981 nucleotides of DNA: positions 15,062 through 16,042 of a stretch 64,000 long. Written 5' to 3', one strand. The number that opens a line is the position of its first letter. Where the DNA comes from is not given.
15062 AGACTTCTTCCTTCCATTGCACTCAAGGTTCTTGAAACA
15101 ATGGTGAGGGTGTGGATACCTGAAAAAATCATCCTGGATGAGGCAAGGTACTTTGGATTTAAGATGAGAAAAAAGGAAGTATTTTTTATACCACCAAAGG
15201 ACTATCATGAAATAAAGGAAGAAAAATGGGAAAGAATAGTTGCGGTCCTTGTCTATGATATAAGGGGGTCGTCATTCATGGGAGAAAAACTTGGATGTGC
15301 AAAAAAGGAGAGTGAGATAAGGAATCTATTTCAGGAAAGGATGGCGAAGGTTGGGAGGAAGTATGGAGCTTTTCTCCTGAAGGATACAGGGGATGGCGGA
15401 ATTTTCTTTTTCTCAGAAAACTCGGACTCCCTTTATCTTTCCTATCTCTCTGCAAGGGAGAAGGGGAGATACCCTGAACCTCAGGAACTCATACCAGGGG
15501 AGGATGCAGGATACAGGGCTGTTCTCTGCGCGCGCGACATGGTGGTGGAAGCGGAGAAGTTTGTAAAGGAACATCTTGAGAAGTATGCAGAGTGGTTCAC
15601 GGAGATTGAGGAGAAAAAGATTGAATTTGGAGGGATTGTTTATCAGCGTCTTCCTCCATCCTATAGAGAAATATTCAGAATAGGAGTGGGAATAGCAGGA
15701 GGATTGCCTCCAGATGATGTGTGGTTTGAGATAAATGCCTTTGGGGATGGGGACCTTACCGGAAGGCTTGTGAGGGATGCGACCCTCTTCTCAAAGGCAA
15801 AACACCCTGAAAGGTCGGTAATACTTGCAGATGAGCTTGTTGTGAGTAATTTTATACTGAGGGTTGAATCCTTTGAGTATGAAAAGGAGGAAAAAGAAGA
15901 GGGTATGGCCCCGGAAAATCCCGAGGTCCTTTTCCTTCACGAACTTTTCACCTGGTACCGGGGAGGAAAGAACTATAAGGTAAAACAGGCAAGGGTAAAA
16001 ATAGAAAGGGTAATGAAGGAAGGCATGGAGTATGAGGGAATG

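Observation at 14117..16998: CHD nucleotide-cyclase-like protein coupled to a KaiC/RecA-like ATPase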

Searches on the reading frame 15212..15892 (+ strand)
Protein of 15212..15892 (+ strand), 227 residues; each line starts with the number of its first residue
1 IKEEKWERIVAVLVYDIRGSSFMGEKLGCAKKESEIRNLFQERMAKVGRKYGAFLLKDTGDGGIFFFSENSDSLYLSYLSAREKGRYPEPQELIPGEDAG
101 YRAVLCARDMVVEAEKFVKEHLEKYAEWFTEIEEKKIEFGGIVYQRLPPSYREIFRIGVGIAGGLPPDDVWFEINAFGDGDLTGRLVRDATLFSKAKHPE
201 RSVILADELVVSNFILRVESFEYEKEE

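Call 32: search_solved_structures(query=A3, max_evalue=10, show_alignments=4)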
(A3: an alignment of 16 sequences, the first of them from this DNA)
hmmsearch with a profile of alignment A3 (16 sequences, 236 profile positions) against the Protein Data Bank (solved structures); distinct sequences matched with E-value up to 10: 17.
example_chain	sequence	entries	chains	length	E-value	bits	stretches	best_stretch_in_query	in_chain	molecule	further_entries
3r5g_A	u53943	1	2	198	4.5e-05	26.1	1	7-76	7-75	CyaB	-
8azw_N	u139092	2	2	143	0.0027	20.2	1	44-111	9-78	eL28 (60S ribosomal protein L28)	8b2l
9vtg_Lc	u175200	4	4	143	0.0059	19.1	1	44-111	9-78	60S ribosomal protein L28-1-like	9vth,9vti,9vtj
7qiw_r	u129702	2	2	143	0.0086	18.6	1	44-110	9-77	Ribosomal_L28e domain-containing protein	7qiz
4wp8_A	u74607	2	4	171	0.035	16.6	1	10-93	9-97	Ma1120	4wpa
4wp9_A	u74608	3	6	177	0.039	16.4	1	10-93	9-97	Ma1120 | Cyclase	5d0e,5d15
4wp3_A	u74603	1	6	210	0.081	15.4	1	10-92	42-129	Ma1120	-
6fht_A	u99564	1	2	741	0.12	14.9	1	10-72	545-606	Bacteriophytochrome,Adenylate cyclase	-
2w01_A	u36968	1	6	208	0.13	14.8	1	10-72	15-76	ADENYLATE CYCLASE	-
6atg_B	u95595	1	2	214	0.13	14.7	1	31-130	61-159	Complement regulator-acquiring surface protein 2 (CRASP-2)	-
9h3g_AQ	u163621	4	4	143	0.21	14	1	44-110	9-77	Large ribosomal subunit protein eL28z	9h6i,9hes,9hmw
5d0g_A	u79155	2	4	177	0.58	12.6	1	10-83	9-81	Cyclase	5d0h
3ncx_A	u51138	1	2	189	0.72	12.3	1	28-105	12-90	Intimin adherence protein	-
2zqk_A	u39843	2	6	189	0.72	12.3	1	28-105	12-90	Intimin | Intimin adherence protein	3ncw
2zwk_A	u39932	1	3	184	0.77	12.2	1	30-105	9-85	Intimin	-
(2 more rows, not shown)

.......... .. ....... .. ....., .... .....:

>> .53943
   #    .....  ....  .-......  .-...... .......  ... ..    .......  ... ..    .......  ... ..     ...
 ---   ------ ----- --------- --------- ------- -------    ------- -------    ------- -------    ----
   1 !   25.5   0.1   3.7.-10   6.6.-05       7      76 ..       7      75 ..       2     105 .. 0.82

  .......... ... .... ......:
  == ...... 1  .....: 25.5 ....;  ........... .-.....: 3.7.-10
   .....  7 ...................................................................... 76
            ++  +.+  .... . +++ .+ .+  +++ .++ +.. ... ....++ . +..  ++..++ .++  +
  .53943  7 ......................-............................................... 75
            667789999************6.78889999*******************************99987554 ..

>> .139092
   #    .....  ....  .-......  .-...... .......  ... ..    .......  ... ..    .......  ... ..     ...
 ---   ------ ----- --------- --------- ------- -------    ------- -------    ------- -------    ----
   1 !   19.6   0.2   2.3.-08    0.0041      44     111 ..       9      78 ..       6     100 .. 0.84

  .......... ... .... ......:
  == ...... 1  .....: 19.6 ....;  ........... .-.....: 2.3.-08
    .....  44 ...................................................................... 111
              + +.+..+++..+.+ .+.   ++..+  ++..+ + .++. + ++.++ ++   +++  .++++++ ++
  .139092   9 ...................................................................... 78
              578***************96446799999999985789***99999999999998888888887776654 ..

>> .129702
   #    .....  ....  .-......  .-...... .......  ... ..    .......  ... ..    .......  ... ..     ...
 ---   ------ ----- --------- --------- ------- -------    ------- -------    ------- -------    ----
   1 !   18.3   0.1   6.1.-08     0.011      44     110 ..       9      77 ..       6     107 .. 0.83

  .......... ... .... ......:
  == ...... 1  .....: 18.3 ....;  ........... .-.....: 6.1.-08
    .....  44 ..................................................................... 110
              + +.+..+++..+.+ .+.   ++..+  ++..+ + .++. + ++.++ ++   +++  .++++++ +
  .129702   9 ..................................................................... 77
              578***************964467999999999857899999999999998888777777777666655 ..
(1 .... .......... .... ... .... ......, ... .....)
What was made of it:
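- On Class III nucleotidyl cyclase (CHD): Profile against PDB: CyaB E 4.5e-5 (call 32).
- Checked: The same profile against PDB sequences gives CyaB 3r5g at E 4.5e-5 (call 32).
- The PDB profile hit to CyaB is E 4.5e-5, aligning DIRGFT and KxxGD (call 32).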

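Call 41: search_protein_representatives(alignment_id=A3)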
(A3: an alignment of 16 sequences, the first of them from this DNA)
Query: 16 sequences, 236 profile positions. Proteins with E-value up to 0.001 (for the whole library): 54; up to 1e-10: 43; up to 1e-30: 40. The best 54 are listed.
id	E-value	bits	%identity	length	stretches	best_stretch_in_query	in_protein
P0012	2.6e-102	357.5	-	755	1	3-234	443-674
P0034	2.5e-97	341.2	-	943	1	2-233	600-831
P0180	4.2e-96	337.1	-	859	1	2-233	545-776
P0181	7.8e-94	329.7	-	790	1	3-232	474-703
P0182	1.4e-93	328.9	-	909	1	3-234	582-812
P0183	1.8e-93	328.6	-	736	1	4-233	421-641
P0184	1.1e-92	326.0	-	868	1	3-235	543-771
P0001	1.5e-92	325.5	-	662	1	2-235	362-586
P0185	4.3e-92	324.0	-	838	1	2-233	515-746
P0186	1.2e-91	322.5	-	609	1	2-233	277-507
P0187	1.3e-91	322.5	-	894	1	4-230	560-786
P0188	4.0e-90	317.6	-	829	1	4-232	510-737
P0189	9.4e-90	316.4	-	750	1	4-232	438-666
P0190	1.4e-89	315.8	-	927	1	4-232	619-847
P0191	2.0e-89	315.3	-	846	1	6-233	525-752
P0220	3.5e-08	49.4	-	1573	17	11-27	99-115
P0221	3.2e-07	46.2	-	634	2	7-110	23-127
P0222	1.0e-05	41.3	-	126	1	4-71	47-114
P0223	2.7e-05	39.9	-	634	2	8-83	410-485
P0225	1.3e-04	37.7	-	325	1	6-68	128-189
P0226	2.7e-04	36.6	-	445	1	7-103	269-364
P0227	3.1e-04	36.4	-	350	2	10-84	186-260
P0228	3.5e-04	36.3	-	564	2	8-90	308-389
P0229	9.3e-04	34.9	-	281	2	8-68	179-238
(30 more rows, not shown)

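Call 42: search_protein_families(library=pfam, proteins=[P0220, P0221, P0222, P0223, P0225, P0226, P0227, P0228, P0229], max_evalue=0.001)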
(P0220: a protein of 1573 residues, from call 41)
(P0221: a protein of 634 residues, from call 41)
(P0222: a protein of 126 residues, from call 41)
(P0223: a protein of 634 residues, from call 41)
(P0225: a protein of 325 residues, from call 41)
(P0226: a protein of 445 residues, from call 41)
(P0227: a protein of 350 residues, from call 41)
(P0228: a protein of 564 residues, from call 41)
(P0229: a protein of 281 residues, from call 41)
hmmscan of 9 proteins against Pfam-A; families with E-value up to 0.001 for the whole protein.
P0220 (1573 aa): 0 families

P0221 (634 aa): 5 families
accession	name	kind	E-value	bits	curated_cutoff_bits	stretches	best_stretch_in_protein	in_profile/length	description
PF00211.25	Guanylate_cyc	-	4.4e-24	85.5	21.9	2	23-184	6-175/183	Adenylate and Guanylate cyclase catalytic domain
PF14326.11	DUF4384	-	6.7e-22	77.8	27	1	506-586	1-81/81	Domain of unknown function (DUF4384)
PF22335.1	Cas10-Cmr2_palm2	-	1.5e-05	25.6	27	0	308-388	42-123/133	Cas10/Cmr2, second palm domain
PF01311.25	Bac_export_1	-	0.00016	21.8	27.8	0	355-405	88-138/230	Bacterial export proteins, family 1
PF25744.1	T4_Y13H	-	0.00083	19.6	27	0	312-352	9-47/61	Bacteriophage T4 Y13H protein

P0222 (126 aa): 0 families

P0223 (634 aa): 2 families
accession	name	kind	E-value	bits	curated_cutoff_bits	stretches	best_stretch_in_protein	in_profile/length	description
PF00211.25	Guanylate_cyc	-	1.6e-28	100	21.9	1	410-584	7-173/183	Adenylate and Guanylate cyclase catalytic domain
PF05226.16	CHASE2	-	4e-25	89.3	26.3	1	19-321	3-256/257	CHASE2 domain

P0225 (325 aa): 1 family
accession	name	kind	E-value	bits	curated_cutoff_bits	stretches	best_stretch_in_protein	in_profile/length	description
PF00211.25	Guanylate_cyc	-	3.6e-15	56.5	21.9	1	132-302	9-172/183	Adenylate and Guanylate cyclase catalytic domain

P0226 (445 aa): 2 families
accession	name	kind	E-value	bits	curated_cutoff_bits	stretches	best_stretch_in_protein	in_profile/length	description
PF00211.25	Guanylate_cyc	-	2.2e-09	37.6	21.9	1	269-432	6-172/183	Adenylate and Guanylate cyclase catalytic domain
PF07695.17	7TMR-DISM_7TM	-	1.4e-06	28.9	29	1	41-212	4-181/205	7TM diverse intracellular signalling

P0227 (350 aa): 1 family
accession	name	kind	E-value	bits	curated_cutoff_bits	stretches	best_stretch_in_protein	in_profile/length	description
PF00211.25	Guanylate_cyc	-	2.1e-26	93.1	21.9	2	187-341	10-178/183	Adenylate and Guanylate cyclase catalytic domain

P0228 (564 aa): 4 families
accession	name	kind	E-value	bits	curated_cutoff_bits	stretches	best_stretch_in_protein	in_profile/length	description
PF00211.25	Guanylate_cyc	-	5.4e-20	72.2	21.9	1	308-478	7-175/183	Adenylate and Guanylate cyclase catalytic domain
PF13185.12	GAF_2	-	1.2e-11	45.4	28.6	1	124-254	3-136/136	GAF domain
PF13492.12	GAF_3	-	7.3e-11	43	27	1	127-254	4-128/129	GAF domain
PF01590.32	GAF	-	2.5e-07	31.7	22.4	1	125-253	2-133/133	GAF domain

P0229 (281 aa): 0 families
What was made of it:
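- On Class III nucleotidyl cyclase (CHD): The weak tail of the library search consists of PF00211 proteins (calls 41, 42).
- The weak tail of the whole-library profile search consists of PF00211 proteins (calls 41, 42).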
